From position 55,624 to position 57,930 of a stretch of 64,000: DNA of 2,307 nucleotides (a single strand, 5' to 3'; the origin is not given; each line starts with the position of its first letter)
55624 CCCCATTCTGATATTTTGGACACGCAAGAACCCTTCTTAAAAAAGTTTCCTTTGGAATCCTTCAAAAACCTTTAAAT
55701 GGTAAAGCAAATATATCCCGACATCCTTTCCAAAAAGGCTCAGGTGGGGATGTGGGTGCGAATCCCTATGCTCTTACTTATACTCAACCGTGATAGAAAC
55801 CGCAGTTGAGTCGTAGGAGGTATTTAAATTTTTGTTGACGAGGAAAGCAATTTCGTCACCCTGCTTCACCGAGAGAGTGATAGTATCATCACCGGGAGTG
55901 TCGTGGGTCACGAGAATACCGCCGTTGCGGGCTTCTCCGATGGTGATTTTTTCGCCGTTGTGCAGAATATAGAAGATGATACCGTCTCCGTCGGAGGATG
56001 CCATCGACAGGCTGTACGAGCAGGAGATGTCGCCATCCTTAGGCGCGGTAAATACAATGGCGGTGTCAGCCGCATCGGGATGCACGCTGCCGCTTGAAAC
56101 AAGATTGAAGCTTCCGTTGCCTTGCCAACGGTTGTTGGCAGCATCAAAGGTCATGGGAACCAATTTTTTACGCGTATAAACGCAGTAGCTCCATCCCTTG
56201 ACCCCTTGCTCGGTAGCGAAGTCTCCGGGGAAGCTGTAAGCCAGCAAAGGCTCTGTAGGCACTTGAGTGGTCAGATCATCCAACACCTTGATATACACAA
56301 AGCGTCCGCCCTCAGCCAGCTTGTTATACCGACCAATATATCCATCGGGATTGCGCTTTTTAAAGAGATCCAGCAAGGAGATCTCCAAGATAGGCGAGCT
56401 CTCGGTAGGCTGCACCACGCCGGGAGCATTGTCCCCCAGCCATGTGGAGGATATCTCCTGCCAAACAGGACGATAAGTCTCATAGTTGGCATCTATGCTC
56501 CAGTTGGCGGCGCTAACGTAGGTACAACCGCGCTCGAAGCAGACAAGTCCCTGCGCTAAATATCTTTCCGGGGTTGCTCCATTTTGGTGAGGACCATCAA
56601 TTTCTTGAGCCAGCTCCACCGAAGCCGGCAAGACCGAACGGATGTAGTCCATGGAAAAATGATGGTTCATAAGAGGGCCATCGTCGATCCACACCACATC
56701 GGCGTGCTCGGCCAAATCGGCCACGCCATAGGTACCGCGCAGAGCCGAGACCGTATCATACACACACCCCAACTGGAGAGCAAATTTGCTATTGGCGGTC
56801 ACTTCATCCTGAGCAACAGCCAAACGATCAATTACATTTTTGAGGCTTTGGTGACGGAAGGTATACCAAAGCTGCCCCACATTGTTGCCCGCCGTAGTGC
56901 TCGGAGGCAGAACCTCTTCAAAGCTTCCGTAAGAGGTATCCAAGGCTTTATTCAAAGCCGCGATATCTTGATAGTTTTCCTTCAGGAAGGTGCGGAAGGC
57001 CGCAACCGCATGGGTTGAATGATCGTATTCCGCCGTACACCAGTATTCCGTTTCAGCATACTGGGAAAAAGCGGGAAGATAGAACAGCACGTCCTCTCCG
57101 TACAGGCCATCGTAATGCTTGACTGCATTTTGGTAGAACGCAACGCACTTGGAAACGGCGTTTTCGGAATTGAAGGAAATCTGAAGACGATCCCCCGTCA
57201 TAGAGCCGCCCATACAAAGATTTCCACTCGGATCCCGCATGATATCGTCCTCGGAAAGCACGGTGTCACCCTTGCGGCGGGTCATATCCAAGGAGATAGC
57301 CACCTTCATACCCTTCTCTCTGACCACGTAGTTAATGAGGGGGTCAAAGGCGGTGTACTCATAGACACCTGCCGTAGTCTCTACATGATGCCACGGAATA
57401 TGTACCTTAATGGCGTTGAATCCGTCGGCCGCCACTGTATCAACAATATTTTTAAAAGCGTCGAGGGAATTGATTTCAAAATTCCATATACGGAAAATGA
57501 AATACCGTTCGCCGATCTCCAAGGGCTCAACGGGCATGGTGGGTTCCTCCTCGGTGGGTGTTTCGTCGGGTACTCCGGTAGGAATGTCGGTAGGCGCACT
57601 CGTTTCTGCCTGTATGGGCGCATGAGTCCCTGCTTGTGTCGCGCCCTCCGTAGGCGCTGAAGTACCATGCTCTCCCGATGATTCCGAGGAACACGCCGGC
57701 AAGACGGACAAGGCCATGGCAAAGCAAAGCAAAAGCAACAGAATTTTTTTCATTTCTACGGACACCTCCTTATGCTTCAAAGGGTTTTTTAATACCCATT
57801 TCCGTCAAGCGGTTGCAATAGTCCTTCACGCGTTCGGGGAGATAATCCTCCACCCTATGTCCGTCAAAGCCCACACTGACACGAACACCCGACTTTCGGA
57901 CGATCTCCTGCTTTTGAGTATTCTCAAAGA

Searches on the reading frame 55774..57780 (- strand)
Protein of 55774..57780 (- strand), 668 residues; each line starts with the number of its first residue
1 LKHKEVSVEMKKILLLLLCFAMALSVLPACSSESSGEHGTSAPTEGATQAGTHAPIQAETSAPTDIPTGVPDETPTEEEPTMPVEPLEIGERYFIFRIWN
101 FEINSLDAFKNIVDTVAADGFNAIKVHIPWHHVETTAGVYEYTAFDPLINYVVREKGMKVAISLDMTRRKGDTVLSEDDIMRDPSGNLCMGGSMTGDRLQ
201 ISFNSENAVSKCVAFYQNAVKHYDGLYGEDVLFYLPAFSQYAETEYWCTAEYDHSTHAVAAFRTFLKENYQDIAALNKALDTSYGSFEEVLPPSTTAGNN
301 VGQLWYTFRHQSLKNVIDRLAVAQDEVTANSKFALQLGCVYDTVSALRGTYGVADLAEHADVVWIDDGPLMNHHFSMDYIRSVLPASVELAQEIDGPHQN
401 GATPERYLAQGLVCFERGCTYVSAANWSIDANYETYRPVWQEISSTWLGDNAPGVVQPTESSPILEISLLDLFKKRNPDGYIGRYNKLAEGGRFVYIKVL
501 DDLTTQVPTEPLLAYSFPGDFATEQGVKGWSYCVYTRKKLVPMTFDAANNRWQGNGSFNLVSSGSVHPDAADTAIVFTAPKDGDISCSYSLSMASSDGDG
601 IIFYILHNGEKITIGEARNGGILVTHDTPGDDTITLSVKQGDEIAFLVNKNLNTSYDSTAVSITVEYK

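Call 33: search_protein_families(library=pfam, proteins=[window:55774-57780:-], max_evalue=0.0001)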
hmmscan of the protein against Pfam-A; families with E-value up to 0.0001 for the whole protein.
window:55774-57780:- (668 aa): 2 families
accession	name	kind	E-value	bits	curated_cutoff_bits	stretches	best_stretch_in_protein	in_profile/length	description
PF02449.21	Glyco_hydro_42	-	2.3e-11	44.1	21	1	106-320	9-220/376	Beta-galactosidase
PF01373.23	Glyco_hydro_14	-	5.1e-05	22.9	27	0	103-165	12-74/402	Glycosyl hydrolase family 14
